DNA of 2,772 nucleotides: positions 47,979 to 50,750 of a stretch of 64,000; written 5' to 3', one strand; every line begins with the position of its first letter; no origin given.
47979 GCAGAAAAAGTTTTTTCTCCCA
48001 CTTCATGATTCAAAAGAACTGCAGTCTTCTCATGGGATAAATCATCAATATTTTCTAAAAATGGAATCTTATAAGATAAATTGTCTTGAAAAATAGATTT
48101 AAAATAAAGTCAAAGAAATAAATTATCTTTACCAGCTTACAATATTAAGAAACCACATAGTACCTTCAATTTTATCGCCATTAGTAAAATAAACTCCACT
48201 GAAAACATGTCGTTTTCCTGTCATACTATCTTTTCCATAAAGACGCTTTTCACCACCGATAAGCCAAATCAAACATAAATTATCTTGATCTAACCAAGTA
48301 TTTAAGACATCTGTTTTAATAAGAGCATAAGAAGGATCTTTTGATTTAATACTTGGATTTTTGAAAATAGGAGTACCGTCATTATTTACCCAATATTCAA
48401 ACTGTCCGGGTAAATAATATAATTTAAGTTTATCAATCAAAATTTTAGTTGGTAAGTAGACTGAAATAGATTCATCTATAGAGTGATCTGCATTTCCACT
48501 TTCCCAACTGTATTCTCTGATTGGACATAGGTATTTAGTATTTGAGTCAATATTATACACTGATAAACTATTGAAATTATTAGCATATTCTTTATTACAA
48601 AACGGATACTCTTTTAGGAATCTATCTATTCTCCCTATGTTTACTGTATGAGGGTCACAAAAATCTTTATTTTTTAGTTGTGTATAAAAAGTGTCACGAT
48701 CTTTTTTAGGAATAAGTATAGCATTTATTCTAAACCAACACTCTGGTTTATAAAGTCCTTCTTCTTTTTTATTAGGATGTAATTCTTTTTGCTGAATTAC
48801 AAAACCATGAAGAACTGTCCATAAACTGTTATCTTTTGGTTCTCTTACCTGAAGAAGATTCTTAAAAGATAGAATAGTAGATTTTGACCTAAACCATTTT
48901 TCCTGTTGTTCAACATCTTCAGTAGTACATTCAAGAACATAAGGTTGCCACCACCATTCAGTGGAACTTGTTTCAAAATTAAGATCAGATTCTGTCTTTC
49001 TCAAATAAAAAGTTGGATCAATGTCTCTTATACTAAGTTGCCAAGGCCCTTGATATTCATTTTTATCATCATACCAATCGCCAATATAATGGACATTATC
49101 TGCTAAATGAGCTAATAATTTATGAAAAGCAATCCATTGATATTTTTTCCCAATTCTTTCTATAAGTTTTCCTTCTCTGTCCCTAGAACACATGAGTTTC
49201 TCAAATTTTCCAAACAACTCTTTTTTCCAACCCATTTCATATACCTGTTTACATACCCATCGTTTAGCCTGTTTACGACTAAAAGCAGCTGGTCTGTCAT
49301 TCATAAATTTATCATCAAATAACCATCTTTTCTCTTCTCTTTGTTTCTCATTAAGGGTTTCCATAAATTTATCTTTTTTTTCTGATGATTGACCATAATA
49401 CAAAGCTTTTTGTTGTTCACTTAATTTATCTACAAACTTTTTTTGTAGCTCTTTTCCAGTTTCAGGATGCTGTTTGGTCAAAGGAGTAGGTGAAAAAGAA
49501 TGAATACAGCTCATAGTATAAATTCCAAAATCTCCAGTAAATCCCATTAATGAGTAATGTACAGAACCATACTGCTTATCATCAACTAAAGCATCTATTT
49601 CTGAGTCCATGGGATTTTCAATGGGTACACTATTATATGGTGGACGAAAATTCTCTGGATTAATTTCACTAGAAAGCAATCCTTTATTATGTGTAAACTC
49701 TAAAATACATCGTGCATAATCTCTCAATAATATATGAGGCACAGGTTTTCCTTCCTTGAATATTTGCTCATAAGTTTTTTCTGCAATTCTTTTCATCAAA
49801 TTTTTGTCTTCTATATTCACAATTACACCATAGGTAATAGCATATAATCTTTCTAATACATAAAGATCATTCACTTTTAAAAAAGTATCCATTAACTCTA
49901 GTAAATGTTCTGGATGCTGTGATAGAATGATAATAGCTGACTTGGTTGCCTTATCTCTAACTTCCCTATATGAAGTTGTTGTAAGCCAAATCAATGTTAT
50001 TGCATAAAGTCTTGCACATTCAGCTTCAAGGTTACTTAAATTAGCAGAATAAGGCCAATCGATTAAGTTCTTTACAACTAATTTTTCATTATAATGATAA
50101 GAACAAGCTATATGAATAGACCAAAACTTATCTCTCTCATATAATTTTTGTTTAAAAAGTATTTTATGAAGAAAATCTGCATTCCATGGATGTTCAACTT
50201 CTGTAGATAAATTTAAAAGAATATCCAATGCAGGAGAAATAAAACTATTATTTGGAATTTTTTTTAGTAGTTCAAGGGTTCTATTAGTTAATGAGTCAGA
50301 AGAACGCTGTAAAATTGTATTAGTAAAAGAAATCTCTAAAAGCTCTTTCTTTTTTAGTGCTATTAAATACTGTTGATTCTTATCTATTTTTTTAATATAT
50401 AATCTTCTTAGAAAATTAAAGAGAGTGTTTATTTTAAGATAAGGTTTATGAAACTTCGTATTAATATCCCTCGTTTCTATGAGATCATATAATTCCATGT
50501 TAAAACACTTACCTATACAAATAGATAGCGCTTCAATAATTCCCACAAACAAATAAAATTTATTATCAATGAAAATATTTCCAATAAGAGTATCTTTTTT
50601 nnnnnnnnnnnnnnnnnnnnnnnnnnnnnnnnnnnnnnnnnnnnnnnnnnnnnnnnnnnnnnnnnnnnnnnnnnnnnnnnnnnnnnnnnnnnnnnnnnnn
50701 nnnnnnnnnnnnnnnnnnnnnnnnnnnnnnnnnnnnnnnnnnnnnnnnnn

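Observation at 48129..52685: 1518-aa single-gene nuclease-NTPase-sensor protein (Avs / bacterial NLR-like) in a tRNA-linked island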

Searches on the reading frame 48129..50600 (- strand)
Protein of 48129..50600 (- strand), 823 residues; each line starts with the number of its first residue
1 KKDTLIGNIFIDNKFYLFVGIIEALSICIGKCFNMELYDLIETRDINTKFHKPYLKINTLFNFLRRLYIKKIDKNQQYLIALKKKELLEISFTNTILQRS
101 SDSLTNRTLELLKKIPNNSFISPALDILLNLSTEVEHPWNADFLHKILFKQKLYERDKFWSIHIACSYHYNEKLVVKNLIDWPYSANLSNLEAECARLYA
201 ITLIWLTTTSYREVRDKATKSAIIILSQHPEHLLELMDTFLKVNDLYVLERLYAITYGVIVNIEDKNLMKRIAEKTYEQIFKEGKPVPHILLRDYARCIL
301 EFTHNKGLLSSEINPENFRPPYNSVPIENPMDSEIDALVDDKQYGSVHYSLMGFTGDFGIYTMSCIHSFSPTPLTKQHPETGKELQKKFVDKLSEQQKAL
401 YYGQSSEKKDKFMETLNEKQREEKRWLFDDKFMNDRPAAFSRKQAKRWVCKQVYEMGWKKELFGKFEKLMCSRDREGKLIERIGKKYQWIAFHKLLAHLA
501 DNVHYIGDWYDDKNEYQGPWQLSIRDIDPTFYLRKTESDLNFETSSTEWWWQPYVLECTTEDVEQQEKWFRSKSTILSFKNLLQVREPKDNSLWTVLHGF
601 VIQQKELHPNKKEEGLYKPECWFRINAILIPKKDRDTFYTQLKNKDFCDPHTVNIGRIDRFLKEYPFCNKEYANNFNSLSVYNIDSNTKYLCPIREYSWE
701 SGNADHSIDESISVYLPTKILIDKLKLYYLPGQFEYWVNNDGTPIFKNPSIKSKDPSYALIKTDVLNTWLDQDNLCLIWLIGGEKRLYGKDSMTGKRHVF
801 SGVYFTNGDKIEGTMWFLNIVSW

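Call 17: search_protein_families(library=pfam, proteins=[window:48129-50600:-], max_evalue=0.1)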
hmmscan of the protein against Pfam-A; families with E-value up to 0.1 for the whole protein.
window:48129-50600:- (823 aa): 1 family
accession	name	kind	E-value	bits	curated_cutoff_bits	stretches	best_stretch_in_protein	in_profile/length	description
PF20610.3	TED_2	-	0.0057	17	27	0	376-427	38-89/131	Thioester domain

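Call 31: search_protein_families(library=padloc, proteins=[window:48132-50600:-], max_evalue=0.01)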
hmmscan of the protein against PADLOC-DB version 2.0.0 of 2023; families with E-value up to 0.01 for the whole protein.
window:48132-50600:- (823 aa): 6 families
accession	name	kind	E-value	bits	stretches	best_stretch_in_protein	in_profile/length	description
PDLC02164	Avs2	-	3.9e-219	728.8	3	406-817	1072-1494/1504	-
PDLC02165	Avs2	-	1.3e-124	415.5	2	4-409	538-927/1375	-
PDLC02163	Avs2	-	4.8e-116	387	2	3-433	738-1156/1576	-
PDLC02161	Avs2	-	2.4e-115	384.8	2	91-397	728-1033/1499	-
PDLC02162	Avs2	-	2.9e-107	358.2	2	13-363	663-985/1379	-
PDLC02166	Avs2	-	1.7e-90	302.2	2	84-403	702-1023/1498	-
